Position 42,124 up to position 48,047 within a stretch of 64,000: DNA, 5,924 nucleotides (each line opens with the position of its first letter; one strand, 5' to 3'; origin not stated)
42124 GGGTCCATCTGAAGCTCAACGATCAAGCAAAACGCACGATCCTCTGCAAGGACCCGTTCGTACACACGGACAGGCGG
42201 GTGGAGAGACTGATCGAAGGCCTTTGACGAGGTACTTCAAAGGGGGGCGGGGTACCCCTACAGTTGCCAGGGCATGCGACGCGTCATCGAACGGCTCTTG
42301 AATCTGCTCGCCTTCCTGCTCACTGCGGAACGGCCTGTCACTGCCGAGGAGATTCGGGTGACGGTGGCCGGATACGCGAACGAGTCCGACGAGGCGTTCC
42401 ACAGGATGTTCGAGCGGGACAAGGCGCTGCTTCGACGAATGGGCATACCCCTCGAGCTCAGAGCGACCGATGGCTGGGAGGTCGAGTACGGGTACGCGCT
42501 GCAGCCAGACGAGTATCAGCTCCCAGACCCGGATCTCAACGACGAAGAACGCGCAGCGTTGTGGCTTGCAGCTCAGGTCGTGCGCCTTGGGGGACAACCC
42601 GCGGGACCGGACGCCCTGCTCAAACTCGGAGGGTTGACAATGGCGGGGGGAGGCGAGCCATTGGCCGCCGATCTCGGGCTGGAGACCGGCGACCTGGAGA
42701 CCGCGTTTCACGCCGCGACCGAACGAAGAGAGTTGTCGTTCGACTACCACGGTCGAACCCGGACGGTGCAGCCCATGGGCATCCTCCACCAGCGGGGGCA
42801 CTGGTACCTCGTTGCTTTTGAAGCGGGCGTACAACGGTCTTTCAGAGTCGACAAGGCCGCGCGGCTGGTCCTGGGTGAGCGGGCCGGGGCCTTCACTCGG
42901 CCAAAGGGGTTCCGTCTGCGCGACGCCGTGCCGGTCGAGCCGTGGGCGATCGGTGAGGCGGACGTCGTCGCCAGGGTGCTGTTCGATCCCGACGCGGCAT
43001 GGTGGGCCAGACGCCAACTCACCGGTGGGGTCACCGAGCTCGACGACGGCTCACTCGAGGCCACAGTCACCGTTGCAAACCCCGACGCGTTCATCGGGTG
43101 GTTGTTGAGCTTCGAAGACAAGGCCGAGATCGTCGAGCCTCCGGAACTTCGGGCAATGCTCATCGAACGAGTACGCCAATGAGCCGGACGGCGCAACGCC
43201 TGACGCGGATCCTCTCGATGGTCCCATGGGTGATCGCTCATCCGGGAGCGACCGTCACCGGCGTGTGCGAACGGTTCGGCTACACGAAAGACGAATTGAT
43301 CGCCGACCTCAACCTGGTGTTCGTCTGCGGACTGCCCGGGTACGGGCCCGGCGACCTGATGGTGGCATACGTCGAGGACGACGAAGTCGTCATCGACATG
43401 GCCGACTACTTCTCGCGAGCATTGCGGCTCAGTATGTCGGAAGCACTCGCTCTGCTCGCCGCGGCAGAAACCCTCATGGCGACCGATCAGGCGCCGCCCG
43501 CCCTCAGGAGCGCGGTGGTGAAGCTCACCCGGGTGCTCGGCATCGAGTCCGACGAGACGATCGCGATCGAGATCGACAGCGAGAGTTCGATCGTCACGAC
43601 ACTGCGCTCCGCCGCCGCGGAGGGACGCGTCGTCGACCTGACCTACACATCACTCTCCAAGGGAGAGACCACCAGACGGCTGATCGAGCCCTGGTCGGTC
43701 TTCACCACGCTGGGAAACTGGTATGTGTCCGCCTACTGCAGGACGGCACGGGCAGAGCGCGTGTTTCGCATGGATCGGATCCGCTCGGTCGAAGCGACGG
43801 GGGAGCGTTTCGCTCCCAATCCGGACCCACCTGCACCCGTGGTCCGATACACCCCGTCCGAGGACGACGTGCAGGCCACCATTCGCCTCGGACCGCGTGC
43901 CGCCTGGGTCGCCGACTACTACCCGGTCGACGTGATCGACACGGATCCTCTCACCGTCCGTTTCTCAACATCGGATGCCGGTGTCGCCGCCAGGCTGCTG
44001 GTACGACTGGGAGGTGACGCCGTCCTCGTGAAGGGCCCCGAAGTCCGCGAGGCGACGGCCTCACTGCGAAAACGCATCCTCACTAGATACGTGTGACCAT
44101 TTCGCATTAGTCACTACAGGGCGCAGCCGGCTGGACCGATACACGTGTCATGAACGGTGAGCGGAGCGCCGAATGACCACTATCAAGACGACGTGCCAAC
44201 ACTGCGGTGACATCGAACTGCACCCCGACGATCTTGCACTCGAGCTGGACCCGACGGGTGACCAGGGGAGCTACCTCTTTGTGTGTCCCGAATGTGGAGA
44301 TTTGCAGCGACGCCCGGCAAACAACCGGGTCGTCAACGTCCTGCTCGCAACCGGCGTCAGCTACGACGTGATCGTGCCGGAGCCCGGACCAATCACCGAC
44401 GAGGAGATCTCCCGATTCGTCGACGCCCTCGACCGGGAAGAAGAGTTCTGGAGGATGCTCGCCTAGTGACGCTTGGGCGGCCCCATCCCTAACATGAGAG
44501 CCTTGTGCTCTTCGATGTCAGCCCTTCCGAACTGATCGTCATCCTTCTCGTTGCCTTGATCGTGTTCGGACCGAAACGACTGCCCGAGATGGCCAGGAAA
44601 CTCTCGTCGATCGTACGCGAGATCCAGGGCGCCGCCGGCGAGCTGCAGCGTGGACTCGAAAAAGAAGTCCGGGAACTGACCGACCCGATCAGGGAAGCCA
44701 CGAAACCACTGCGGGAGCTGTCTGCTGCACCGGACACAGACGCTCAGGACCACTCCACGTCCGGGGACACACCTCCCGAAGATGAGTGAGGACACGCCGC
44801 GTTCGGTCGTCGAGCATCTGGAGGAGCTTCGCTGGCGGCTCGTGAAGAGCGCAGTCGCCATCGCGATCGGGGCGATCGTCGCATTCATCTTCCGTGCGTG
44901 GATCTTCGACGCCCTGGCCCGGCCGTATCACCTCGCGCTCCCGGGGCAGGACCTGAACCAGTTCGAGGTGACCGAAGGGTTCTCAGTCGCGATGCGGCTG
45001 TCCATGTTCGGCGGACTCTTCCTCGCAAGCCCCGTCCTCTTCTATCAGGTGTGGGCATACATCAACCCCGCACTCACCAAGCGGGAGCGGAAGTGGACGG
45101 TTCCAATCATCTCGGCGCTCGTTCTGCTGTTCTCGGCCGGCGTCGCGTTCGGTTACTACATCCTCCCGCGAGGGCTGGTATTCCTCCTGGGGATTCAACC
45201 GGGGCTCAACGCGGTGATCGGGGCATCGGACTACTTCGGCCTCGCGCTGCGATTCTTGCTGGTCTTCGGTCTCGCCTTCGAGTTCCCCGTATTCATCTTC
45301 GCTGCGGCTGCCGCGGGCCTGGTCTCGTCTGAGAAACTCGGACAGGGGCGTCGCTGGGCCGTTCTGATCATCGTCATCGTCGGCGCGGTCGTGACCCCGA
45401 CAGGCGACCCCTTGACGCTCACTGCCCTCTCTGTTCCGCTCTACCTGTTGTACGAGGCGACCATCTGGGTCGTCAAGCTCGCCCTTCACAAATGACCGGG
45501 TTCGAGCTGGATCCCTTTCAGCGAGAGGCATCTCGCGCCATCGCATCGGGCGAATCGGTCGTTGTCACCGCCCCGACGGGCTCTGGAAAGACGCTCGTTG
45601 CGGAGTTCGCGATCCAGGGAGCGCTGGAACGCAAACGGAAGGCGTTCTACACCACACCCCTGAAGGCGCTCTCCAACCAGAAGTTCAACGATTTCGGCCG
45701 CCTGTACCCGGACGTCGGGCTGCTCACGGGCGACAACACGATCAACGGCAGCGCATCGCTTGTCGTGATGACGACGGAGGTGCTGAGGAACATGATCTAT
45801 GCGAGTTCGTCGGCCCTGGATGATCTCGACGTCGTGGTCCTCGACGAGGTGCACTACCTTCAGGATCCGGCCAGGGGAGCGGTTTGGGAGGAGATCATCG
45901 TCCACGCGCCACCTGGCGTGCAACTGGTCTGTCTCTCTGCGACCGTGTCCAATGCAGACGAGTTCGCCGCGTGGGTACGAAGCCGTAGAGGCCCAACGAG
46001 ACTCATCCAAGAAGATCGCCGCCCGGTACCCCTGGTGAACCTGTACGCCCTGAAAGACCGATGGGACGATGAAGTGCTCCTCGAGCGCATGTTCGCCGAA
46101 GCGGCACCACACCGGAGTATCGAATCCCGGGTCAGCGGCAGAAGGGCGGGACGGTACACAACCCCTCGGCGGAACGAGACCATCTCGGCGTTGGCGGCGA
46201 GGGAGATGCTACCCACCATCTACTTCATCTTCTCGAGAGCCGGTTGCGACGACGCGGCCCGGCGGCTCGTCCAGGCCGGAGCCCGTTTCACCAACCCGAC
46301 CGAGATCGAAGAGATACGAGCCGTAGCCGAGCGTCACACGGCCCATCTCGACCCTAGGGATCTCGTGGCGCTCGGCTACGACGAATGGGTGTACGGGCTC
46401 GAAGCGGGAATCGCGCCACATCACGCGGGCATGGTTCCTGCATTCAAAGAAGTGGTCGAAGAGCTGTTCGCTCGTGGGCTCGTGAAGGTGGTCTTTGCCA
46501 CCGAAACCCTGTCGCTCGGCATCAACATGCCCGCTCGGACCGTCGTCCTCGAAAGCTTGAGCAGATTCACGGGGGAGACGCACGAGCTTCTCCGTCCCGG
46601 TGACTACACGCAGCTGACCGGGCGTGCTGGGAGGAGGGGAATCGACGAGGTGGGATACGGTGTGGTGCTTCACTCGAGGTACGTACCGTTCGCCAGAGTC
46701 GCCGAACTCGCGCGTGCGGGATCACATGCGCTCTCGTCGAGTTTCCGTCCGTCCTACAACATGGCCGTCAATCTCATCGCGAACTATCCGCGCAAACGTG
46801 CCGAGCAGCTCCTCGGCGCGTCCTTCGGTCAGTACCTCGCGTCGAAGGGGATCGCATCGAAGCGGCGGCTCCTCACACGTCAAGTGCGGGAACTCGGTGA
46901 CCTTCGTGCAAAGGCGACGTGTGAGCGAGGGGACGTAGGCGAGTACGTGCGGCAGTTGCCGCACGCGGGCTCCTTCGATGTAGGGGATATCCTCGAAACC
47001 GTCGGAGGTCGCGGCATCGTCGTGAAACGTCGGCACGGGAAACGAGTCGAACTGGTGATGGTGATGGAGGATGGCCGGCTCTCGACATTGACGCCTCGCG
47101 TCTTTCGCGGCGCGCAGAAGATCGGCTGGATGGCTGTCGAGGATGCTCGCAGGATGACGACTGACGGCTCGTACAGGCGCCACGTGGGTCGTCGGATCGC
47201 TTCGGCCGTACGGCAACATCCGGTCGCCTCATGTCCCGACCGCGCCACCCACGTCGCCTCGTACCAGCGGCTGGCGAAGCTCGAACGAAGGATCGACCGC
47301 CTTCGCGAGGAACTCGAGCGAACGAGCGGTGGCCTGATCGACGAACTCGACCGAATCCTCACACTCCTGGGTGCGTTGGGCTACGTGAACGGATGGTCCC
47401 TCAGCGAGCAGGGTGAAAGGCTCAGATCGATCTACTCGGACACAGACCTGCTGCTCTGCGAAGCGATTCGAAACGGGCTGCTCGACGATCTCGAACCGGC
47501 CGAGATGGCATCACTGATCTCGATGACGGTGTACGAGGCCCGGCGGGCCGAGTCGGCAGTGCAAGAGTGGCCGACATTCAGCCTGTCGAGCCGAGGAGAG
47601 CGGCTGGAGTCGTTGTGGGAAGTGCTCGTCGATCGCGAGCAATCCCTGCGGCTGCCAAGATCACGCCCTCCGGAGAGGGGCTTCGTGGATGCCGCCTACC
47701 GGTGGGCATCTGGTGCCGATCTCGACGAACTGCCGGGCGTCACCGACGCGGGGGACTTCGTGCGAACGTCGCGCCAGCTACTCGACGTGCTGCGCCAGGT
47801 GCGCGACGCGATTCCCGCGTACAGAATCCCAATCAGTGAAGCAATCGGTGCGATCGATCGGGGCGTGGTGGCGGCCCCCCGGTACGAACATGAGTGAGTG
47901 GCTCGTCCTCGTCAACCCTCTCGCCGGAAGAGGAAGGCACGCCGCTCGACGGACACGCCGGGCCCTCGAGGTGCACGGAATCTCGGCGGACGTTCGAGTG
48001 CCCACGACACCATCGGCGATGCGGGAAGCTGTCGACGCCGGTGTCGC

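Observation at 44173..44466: Extra zinc-ribbon gene inserted in otherwise canonical pafABC-tatAC synteny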

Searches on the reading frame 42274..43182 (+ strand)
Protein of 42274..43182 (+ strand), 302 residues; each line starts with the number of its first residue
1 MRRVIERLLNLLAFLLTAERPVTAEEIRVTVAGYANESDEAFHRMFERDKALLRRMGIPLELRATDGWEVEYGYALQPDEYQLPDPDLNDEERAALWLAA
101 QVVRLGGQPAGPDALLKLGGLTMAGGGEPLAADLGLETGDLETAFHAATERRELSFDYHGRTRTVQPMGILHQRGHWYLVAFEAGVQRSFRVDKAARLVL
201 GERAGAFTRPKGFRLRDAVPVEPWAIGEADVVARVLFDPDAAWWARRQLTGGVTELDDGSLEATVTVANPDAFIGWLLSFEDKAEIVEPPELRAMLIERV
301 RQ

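Call 3: search_protein_families(library=pfam, proteins=[window:42274-43182:+], max_evalue=0.1)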
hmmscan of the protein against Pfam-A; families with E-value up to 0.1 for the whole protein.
window:42274-43182:+ (302 aa): 2 families
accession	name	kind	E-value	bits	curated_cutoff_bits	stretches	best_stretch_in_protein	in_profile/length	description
PF25583.1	WCX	-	1.2e-18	67.7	23.9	1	231-302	3-74/76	WCX domain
PF13280.12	WYL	-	6.4e-11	42.5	21.8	1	141-194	3-64/70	WYL domain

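Call 4: search_protein_families(library=ncbifam, proteins=[window:42274-43182:+], max_evalue=0.1)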
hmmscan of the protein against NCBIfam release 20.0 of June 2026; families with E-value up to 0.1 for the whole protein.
window:42274-43182:+ (302 aa): 0 families

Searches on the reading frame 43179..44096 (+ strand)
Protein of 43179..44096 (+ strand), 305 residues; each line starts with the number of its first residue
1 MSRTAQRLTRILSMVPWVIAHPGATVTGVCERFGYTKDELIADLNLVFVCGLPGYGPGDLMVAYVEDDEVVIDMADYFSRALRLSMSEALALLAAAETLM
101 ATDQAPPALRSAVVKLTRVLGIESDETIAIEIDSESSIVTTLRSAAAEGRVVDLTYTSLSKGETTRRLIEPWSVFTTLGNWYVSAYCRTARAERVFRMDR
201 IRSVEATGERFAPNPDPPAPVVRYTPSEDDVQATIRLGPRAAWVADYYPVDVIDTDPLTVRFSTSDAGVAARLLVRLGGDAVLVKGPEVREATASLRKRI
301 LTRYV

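Call 3: search_protein_families(library=pfam, proteins=[window:43179-44096:+], max_evalue=0.1)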
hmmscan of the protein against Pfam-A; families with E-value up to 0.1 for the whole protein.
window:43179-44096:+ (305 aa): 3 families
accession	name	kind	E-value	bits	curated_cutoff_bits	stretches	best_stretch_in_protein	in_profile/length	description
PF19187.6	HTH_PafC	-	3.8e-30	104.5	32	1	6-117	1-114/115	PafC helix-turn-helix domain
PF13280.12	WYL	-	6.3e-19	68.2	21.8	1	138-205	2-69/70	WYL domain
PF25583.1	WCX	-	6.1e-05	23.7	23.9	1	230-299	2-74/76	WCX domain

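Call 4: search_protein_families(library=ncbifam, proteins=[window:43179-44096:+], max_evalue=0.1)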
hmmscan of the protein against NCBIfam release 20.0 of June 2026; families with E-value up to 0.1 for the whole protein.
window:43179-44096:+ (305 aa): 0 families

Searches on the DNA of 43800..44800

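Call 78: search_rna_families(source=window, start=43800, end=44800, threshold=evalue, max_evalue=1)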
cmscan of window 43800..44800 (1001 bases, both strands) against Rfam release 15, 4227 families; matches with E-value up to 1: 0.
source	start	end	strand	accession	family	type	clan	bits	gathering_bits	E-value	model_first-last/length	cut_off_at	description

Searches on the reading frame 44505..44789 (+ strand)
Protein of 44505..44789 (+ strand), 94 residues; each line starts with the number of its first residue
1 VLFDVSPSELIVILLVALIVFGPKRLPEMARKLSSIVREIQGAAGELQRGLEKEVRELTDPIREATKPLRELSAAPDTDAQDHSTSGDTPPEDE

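Call 3: search_protein_families(library=pfam, proteins=[window:44505-44789:+], max_evalue=0.1)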
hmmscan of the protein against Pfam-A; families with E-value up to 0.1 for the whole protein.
window:44505-44789:+ (94 aa): 1 family
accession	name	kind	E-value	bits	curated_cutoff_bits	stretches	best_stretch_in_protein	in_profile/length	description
PF02416.21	TatA_B_E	-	9.6e-14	50.8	21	1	5-56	1-52/53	mttA/Hcf106 family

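Call 4: search_protein_families(library=ncbifam, proteins=[window:44505-44789:+], max_evalue=0.1)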
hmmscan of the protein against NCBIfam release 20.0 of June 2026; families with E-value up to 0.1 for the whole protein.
window:44505-44789:+ (94 aa): 17 families
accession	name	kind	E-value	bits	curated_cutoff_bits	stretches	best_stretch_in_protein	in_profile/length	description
TIGR01410.1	tatB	equivalog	3.9e-15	56.1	56.5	1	3-72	1-68/80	Sec-independent protein translocase protein TatB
NF011429.0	PRK14857.1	equivalog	1.1e-14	54.6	77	1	3-82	4-82/91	TatA/E family twin arginine-targeting protein translocase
NF002377.0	PRK01371.1-4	equivalog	2.8e-12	47.1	96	1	3-55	2-54/119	sec-independent translocase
TIGR01411.1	tatAE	subfamily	6.7e-12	44.8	53.9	1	5-48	2-45/47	twin-arginine translocase TatA/TatE family subunit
NF011430.0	PRK14861.1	subfamily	5.4e-11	41.8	62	1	2-54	2-54/61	twin arginine translocase protein A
NF002375.0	PRK01371.1-2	equivalog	2.6e-09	37.5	137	1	3-55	2-54/137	sec-independent translocase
NF001854.0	PRK00575.1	equivalog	4.9e-09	36.8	72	1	5-86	4-86/94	Sec-independent protein translocase subunit TatA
NF001212.0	PRK00182.1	equivalog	2.5e-08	34.4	195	1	1-66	1-70/165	Sec-independent protein translocase subunit TatB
NF002374.0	PRK01371.1-1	equivalog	4.1e-07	30.5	162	1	1-54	1-54/152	sec-independent translocase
NF003400.0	PRK04654.1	equivalog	5.3e-07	29.7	211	1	2-71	1-72/214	sec-independent translocase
NF002376.0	PRK01371.1-3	equivalog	5.4e-07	30.1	181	1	5-55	5-55/179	Sec-independent protein translocase protein TatB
NF047941.1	TatB_Rickett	equivalog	2.6e-06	27.6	75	1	2-53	1-52/84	Sec-independent protein translocase subunit TatB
NF003393.0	PRK04561.1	equivalog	1.2e-05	25.2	104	1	11-43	10-42/75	twin arginine translocase protein A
NF047942.1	TatA_Rickett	exception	0.00022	20.8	90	1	5-30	3-28/45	twin-arginine translocase TatA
NF002813.0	PRK02958.1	equivalog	0.0017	18.4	83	1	10-50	9-49/73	Sec-independent protein translocase subunit TatA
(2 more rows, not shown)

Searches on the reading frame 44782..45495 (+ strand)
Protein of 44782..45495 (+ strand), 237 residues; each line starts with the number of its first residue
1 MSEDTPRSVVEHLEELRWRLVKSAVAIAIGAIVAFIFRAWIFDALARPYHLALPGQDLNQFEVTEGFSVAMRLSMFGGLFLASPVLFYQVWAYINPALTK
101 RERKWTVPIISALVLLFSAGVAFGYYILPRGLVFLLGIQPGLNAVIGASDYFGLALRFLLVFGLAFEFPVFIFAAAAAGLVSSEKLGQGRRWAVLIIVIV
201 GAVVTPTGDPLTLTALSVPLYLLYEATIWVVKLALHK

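Call 3: search_protein_families(library=pfam, proteins=[window:44782-45495:+], max_evalue=0.1)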
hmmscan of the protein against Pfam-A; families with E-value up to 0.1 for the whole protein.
window:44782-45495:+ (237 aa): 2 families
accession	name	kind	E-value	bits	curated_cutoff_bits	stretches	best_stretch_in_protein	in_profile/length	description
PF00902.23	TatC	-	7.3e-64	215.8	25.1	1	11-219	1-208/208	Sec-independent protein translocase protein (TatC)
PF11151.13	DUF2929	-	0.051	14.3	23.8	0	85-115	11-41/56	Protein of unknown function (DUF2929)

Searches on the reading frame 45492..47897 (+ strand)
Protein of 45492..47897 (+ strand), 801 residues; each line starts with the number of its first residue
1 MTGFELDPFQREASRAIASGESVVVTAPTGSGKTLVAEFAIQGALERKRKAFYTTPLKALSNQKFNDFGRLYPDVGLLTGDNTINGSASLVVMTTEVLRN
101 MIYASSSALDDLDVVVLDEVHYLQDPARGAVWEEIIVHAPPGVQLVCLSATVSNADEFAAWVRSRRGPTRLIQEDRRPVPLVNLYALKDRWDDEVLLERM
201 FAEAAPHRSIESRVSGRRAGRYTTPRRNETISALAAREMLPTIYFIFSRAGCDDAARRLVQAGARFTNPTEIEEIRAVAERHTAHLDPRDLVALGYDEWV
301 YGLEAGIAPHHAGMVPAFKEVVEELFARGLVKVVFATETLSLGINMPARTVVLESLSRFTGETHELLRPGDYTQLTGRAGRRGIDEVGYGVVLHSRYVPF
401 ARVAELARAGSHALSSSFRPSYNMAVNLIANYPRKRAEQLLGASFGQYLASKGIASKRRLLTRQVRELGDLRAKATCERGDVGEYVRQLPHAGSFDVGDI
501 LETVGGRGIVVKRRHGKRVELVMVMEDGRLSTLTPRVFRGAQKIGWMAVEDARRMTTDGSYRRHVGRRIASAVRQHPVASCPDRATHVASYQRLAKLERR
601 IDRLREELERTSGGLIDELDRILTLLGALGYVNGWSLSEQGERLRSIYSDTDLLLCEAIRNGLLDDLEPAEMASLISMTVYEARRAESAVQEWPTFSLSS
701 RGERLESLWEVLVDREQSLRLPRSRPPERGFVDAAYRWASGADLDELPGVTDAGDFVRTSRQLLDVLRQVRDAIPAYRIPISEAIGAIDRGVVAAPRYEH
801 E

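Call 3: search_protein_families(library=pfam, proteins=[window:45492-47897:+], max_evalue=0.1)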
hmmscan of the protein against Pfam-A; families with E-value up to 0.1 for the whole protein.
window:45492-47897:+ (801 aa): 12 families
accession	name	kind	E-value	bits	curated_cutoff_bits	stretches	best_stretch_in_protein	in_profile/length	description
PF08148.17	DSHCT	-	7.2e-30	104.5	22.7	1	637-794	4-171/172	DSHCT (NUC185) domain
PF00270.35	DEAD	-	1.7e-28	99.9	26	1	8-157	2-166/167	DEAD/DEAH box helicase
PF04851.21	ResIII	-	1.4e-13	51.6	22.5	1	4-152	2-162/164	Type III restriction enzyme, res subunit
PF22527.2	DEXQc_Suv3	-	7.9e-11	42.2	27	1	24-141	17-123/154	DEXQ-box helicase domain of Suv3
PF00271.37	Helicase_C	-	5e-07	30.4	23.5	1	306-383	41-110/110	Helicase conserved C-terminal domain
PF13401.12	AAA_22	-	2e-06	28.6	27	1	21-135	6-104/130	AAA domain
PF04420.19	CHD5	-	0.0055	17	29.3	0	151-167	57-73/159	CHD5-like protein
PF01637.24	ATPase_2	-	0.012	15.8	33.2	1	22-124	22-123/225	ATPase domain predominantly from Archaea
PF13604.12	AAA_30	-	0.035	14.3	27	1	6-50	2-48/191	AAA domain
PF00158.32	Sigma54_activat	-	0.058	13.5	20.2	0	11-62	13-63/168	Sigma-54 interaction domain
PF13245.12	AAA_19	-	0.075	13.7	25.1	0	10-53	1-46/134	AAA domain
PF19750.4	DUF6237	-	0.078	13.5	25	0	249-286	10-47/90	Family of unknown function (DUF6237)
